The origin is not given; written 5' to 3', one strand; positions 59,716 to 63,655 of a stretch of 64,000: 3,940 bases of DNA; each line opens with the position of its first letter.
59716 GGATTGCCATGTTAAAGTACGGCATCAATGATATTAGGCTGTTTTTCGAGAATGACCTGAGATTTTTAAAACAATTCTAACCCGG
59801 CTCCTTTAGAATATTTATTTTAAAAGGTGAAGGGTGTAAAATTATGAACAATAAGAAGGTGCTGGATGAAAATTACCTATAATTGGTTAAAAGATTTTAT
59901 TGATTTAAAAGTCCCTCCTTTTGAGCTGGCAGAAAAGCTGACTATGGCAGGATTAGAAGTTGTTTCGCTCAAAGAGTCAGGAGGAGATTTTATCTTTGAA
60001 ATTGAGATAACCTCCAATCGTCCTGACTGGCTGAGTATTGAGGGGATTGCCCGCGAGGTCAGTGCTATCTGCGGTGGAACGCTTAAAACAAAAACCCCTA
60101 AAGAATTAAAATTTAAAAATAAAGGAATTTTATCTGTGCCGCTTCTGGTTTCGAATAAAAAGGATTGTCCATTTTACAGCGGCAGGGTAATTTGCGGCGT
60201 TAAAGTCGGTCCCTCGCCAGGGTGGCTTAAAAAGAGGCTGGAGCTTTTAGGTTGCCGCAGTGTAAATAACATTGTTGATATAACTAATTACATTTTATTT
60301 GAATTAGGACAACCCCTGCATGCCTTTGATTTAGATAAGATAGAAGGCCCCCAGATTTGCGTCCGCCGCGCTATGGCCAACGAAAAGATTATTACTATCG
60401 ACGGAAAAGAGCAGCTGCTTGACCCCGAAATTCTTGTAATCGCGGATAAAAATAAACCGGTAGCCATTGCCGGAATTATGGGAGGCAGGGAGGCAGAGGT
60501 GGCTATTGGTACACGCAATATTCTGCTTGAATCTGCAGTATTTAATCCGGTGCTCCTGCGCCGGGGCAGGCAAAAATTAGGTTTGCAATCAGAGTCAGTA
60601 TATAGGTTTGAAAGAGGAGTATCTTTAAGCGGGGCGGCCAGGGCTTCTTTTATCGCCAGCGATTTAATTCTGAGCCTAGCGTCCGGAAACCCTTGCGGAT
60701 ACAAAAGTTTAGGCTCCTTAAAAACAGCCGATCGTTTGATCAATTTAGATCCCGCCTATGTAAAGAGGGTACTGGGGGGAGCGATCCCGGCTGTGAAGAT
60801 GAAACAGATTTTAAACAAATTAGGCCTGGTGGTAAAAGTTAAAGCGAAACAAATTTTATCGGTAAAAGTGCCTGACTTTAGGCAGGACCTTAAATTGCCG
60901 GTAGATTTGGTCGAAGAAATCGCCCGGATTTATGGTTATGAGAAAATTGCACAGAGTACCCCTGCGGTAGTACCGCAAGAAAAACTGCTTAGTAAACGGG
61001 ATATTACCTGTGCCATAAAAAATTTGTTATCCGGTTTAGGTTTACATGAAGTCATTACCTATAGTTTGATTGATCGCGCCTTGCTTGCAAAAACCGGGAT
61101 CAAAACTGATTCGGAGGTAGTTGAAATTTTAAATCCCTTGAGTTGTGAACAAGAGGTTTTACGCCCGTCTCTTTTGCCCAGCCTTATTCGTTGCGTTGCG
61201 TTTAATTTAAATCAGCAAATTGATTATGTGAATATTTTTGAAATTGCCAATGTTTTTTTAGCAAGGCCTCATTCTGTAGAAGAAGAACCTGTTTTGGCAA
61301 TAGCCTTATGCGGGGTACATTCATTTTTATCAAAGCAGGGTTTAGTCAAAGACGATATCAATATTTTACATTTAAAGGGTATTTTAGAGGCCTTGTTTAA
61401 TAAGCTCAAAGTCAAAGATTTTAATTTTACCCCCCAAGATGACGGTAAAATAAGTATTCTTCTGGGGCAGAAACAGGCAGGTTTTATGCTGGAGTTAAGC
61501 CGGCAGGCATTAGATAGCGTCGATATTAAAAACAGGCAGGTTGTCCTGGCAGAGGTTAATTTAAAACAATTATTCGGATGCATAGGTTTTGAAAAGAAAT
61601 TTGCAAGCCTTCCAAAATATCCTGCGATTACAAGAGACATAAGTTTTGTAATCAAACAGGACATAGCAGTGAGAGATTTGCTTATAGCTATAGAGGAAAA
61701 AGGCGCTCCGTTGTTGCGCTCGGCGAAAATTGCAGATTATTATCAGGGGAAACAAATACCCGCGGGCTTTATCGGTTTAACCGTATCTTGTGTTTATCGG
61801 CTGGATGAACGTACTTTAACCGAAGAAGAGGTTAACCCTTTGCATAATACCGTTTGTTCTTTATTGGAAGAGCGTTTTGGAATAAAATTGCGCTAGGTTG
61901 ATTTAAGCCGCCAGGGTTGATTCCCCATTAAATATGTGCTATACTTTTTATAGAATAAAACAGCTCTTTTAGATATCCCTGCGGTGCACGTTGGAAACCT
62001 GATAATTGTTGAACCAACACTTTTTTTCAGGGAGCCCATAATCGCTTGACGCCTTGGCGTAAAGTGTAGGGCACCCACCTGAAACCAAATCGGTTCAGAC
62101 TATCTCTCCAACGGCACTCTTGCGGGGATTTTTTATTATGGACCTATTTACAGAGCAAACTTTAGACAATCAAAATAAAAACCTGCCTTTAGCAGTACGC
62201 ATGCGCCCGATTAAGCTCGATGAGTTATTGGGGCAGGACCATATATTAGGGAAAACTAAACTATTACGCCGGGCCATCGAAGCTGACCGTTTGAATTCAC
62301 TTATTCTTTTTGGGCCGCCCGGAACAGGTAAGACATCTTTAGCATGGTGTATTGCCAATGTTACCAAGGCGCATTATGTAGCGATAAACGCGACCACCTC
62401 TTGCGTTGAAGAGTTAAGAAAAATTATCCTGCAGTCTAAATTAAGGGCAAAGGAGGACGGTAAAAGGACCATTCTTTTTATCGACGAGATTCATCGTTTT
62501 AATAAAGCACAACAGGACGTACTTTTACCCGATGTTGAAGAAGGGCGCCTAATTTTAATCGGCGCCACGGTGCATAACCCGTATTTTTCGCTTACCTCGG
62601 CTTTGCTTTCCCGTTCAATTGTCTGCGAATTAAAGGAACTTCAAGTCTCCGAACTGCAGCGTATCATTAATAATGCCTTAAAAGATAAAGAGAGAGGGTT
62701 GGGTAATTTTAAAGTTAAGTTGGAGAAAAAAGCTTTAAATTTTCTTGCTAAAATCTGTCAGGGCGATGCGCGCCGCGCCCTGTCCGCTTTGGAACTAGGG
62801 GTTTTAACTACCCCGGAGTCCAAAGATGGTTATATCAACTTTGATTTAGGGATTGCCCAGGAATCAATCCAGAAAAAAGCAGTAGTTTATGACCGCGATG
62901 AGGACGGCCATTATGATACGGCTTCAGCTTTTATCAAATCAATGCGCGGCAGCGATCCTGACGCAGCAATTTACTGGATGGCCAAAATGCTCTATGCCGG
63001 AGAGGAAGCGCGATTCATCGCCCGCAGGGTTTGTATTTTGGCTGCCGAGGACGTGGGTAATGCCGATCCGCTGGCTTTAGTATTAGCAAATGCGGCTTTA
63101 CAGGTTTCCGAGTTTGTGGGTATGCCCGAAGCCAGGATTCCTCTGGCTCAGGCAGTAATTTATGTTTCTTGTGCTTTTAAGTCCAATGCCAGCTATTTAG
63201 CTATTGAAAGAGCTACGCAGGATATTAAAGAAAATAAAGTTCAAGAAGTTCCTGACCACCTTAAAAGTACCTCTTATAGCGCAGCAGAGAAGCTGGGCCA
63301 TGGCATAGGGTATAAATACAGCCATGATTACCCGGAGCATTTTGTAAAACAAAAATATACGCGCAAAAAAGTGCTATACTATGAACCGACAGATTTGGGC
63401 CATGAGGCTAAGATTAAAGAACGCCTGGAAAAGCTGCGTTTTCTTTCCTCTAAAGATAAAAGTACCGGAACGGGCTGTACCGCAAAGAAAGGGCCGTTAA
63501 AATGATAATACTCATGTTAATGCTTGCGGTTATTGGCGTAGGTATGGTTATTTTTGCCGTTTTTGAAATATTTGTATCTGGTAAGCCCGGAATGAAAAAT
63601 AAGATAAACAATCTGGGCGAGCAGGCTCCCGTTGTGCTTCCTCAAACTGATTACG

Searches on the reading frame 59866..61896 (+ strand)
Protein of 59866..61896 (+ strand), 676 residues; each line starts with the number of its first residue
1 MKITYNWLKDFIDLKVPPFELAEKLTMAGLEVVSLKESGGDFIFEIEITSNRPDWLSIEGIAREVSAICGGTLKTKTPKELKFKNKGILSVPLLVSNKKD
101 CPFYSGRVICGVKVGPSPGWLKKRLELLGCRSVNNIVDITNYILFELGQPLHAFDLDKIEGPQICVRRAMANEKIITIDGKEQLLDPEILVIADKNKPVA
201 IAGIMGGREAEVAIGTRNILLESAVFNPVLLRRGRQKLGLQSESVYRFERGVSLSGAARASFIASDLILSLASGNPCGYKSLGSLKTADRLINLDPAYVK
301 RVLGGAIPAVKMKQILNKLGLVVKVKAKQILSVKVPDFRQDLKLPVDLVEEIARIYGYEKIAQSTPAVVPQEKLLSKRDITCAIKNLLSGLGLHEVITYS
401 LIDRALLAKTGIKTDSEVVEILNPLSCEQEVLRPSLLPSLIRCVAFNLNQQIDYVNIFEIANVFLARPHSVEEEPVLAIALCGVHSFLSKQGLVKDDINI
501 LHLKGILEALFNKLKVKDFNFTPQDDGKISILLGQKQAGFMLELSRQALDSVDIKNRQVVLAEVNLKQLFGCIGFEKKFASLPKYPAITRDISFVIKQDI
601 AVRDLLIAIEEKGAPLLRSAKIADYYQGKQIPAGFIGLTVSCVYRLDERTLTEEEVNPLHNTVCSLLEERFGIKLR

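Call 56: search_protein_families(library=pfam, proteins=[window:59866-61896:+], max_evalue=0.00001)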
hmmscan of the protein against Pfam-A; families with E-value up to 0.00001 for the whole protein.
window:59866-61896:+ (676 aa): 4 families
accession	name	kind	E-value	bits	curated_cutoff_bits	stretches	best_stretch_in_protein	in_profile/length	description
PF03483.22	B3_4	-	1.2e-61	207.8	29.3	1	101-272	2-173/174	B3/4 domain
PF17759.6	tRNA_synthFbeta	-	1.8e-36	126.1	22.4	1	364-566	4-214/214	Phenylalanyl tRNA synthetase beta chain CLM domain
PF03147.19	FDX-ACB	-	9e-26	90.6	31.1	1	583-676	1-94/94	Ferredoxin-fold anticodon binding domain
PF03484.21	B5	-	3.1e-23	82.2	28.6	1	292-358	1-67/67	tRNA synthetase B5 domain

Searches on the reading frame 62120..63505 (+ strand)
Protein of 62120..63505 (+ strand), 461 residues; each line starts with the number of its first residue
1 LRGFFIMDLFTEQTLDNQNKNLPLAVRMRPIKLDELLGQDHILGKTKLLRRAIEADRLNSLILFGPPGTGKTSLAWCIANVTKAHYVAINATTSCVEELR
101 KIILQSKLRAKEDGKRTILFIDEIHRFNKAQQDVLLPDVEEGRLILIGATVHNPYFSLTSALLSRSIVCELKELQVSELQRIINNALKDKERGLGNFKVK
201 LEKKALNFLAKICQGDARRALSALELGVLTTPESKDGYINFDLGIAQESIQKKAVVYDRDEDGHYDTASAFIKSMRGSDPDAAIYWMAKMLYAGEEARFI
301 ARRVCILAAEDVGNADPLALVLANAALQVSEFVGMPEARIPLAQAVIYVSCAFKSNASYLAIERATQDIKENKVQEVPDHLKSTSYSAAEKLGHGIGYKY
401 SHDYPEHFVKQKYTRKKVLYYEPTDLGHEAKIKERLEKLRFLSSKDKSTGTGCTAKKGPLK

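Call 56: search_protein_families(library=pfam, proteins=[window:62120-63505:+], max_evalue=0.00001)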
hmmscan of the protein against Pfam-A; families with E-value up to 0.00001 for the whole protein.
window:62120-63505:+ (461 aa): 7 families
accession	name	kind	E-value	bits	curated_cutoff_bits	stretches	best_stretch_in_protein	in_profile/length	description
PF12002.13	MgsA_C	-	9.1e-65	218.1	27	1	277-439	1-166/167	MgsA AAA+ ATPase C terminal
PF16193.11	AAA_assoc_2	-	9.2e-26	90.4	34.3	1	196-276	2-81/81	AAA C-terminal domain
PF00004.35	AAA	-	1.8e-15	58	21.2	1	61-165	1-122/131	ATPase family associated with various cellular activities (AAA)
PF05496.18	RuvB_N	-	2.5e-14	53.8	27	1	28-148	1-118/159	Holliday junction DNA helicase RuvB P-loop domain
PF13191.12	AAA_16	-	1.1e-08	36.3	32.6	0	48-99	14-69/167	AAA ATPase domain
PF07728.20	AAA_5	-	2.6e-08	34.4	22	1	61-146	2-97/139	AAA domain (dynein-related subfamily)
PF13173.12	AAA_14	-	2.1e-06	28.2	27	1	60-178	4-127/129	AAA domain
